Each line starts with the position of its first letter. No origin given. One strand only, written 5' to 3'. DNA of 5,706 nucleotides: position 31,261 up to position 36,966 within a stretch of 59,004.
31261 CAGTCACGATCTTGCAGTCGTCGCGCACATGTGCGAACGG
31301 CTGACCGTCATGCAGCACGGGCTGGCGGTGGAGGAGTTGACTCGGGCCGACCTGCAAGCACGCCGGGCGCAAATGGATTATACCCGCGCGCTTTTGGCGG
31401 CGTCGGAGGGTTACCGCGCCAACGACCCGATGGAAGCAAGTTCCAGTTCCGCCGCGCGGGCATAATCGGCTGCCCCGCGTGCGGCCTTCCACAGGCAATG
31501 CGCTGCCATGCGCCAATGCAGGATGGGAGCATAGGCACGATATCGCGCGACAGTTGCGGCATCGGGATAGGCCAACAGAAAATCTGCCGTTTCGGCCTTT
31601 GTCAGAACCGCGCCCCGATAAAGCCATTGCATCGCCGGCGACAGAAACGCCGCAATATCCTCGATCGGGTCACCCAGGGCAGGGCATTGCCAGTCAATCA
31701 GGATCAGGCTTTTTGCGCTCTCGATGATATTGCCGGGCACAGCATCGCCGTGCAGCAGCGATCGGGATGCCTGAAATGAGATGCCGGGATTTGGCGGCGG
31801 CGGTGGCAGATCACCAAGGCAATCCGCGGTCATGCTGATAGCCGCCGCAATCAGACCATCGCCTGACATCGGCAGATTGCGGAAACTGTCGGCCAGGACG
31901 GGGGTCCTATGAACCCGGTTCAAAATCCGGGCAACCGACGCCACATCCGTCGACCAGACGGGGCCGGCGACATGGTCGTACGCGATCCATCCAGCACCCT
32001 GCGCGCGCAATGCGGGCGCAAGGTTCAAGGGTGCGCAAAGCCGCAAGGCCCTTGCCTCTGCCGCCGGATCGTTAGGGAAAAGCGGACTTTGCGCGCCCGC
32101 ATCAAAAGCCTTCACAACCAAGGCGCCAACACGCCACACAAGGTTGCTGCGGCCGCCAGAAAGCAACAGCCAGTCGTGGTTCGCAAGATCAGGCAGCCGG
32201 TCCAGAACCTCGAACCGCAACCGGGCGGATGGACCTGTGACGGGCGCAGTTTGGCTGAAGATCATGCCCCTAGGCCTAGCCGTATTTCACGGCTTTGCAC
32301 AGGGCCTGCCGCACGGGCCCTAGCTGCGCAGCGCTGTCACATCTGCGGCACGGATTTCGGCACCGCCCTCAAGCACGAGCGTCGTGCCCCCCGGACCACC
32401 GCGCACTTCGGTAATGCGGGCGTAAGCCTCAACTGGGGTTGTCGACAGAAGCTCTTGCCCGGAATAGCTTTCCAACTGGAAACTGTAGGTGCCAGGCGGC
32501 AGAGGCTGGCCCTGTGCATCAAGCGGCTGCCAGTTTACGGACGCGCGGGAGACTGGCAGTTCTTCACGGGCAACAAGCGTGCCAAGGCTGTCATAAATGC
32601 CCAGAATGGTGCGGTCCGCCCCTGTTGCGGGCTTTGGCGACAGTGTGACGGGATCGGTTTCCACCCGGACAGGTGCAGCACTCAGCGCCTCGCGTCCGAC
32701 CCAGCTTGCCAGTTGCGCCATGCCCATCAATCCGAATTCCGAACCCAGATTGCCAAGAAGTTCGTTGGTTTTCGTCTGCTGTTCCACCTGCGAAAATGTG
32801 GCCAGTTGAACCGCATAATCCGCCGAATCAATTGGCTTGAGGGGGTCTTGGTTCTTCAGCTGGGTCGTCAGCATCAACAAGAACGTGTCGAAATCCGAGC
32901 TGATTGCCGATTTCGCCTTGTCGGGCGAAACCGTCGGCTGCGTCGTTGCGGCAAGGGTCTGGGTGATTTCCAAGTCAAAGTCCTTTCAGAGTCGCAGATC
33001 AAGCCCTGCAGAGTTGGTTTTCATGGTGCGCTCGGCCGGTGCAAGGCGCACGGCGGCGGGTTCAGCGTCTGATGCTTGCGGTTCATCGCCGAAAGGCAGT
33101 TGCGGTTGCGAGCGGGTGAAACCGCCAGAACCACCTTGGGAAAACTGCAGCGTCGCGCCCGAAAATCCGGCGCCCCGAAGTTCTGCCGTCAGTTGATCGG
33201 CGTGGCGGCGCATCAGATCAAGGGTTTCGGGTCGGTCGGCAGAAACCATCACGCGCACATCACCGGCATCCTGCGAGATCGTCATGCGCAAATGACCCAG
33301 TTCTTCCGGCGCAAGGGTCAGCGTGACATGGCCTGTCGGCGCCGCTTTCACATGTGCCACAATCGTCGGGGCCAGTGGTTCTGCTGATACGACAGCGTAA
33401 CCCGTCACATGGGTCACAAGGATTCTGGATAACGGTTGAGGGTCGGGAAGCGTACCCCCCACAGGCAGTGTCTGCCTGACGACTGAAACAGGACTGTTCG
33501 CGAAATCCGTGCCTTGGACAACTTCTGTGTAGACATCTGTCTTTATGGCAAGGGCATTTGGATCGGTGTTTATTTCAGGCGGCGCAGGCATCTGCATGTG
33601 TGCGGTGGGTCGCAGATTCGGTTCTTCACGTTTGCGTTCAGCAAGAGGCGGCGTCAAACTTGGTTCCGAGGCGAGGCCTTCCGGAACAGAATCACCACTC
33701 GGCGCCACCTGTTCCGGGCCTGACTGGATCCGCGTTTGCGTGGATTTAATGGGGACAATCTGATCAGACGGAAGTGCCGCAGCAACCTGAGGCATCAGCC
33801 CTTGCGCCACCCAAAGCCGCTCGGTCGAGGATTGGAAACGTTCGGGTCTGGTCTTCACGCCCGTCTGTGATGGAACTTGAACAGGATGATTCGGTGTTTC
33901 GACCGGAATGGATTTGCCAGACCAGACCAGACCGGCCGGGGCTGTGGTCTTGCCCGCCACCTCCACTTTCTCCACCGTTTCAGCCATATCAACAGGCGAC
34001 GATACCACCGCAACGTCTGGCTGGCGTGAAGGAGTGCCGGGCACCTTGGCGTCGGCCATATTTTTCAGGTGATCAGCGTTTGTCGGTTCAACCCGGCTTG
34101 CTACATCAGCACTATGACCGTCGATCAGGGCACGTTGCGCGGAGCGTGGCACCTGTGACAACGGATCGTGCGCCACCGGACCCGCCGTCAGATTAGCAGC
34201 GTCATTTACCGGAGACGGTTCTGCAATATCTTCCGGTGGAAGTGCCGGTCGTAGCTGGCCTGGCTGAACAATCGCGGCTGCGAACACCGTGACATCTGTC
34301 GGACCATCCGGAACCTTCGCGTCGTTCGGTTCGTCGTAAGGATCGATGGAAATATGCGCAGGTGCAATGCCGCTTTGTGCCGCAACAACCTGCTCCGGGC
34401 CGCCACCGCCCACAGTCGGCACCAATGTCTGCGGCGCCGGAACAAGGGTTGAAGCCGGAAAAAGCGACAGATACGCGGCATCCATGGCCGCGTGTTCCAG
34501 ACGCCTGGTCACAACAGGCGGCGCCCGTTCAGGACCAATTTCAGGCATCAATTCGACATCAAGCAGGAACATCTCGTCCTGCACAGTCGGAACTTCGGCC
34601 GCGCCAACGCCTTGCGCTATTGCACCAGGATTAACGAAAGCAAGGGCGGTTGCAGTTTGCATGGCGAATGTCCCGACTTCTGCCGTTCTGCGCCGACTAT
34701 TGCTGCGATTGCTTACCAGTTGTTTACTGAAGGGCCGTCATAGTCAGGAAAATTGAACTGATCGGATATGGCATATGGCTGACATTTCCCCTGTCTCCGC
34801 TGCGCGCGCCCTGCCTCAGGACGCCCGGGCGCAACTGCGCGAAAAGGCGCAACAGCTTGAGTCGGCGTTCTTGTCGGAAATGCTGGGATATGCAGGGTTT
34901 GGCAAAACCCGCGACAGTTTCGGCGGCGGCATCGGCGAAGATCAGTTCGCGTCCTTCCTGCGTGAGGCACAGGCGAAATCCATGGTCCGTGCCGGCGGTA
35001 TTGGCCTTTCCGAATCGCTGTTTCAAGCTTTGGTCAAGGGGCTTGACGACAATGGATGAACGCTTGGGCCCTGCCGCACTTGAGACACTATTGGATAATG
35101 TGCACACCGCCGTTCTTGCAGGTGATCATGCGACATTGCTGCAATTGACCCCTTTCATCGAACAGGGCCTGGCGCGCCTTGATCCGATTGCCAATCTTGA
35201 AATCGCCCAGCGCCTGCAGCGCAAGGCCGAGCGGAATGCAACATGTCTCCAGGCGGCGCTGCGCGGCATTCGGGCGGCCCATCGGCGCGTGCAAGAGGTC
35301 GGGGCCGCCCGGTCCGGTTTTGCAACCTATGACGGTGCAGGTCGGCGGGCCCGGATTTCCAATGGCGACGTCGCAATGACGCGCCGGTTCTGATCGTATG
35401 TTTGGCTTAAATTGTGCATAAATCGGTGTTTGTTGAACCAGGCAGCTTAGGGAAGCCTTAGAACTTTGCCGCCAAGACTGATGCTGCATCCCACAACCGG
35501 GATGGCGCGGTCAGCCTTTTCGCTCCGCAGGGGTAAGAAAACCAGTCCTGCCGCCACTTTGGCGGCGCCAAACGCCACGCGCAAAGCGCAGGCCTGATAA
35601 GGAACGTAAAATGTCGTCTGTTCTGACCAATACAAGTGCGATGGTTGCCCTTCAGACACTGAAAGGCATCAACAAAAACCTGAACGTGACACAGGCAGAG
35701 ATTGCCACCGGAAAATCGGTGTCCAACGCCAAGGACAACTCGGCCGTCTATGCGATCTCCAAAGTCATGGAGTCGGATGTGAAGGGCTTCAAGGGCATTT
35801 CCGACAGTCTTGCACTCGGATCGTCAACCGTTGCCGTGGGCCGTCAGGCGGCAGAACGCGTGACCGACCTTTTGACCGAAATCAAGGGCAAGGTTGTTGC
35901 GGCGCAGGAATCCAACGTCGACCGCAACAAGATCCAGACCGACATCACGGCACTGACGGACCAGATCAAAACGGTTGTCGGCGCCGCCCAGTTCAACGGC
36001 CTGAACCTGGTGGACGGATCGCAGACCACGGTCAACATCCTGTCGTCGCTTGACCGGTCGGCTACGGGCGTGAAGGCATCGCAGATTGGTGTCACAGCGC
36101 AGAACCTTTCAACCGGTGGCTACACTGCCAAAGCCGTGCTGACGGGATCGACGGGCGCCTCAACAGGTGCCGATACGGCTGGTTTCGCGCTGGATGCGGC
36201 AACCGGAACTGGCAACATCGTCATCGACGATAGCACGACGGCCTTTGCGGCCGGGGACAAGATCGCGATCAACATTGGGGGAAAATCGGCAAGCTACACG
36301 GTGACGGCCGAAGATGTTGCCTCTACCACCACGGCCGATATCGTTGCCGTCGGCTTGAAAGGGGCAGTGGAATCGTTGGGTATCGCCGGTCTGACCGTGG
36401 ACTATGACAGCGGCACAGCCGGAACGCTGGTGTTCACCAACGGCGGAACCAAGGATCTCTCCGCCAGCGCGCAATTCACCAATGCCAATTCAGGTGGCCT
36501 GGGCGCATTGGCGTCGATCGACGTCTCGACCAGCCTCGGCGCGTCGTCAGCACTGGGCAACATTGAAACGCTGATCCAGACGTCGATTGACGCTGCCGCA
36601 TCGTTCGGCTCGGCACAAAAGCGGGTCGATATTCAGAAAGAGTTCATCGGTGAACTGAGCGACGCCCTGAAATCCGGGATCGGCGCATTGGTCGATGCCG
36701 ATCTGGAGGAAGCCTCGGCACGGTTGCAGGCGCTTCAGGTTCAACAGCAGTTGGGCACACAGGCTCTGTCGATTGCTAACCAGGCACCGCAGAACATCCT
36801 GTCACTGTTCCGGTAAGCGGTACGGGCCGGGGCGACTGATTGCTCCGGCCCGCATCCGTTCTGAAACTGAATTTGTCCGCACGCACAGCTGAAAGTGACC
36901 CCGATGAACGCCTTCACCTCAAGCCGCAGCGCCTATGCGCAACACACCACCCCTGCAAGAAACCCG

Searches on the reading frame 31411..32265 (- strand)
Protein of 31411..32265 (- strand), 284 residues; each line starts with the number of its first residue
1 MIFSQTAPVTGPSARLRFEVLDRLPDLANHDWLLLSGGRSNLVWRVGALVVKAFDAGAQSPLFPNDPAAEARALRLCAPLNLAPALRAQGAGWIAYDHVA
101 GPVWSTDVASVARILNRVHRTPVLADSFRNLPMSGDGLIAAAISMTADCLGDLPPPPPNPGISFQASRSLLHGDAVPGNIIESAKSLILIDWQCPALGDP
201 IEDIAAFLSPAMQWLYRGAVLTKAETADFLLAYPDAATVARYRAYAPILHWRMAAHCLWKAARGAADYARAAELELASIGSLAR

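Call 64: search_protein_families(library=pfam, proteins=[window:31411-32265:-], max_evalue=0.0001)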
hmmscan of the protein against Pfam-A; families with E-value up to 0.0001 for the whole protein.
window:31411-32265:- (284 aa): 1 family
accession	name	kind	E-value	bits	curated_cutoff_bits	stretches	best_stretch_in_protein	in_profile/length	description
PF01636.29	APH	-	9.5e-12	45.6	23.2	1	33-238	3-230/239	Phosphotransferase enzyme family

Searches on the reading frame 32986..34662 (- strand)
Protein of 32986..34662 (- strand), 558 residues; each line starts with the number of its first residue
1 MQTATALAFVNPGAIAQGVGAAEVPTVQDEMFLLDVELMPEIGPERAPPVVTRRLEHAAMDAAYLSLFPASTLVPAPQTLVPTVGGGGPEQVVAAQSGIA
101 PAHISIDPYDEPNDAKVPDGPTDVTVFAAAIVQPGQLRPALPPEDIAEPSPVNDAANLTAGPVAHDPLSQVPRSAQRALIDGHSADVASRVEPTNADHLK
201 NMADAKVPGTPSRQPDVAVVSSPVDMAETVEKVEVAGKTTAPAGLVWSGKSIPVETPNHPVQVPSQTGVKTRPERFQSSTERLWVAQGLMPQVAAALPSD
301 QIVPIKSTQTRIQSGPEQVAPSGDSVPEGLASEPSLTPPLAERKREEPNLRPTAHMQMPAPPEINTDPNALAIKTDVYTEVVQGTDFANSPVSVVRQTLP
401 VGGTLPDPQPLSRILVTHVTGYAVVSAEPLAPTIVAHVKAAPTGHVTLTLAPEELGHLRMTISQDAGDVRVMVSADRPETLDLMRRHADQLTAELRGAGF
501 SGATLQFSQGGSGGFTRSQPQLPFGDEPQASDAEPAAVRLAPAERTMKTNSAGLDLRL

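Call 64: search_protein_families(library=pfam, proteins=[window:32986-34662:-], max_evalue=0.0001)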
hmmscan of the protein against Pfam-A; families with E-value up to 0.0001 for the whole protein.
window:32986-34662:- (558 aa): 1 family
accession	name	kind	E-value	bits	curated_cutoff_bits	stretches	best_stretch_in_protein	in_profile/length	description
PF02120.21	Flg_hook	-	4.4e-16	58.9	29.8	1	440-513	9-82/85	Flagellar hook-length control protein FliK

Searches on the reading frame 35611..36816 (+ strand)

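Call 13: search_protein_families(library=pfam, proteins=[window:35611-36816:+], max_evalue=0.01)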
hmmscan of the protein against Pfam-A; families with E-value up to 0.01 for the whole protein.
window:35611-36816:+ (401 aa): 2 families
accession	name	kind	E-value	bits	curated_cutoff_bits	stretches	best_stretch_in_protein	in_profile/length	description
PF00669.25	Flagellin_N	-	3.2e-24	86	26.6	1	4-139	1-139/139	Bacterial flagellin N-terminal helical region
PF00700.27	Flagellin_C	-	2e-17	63.7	23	1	316-400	2-86/86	Bacterial flagellin C-terminal helical region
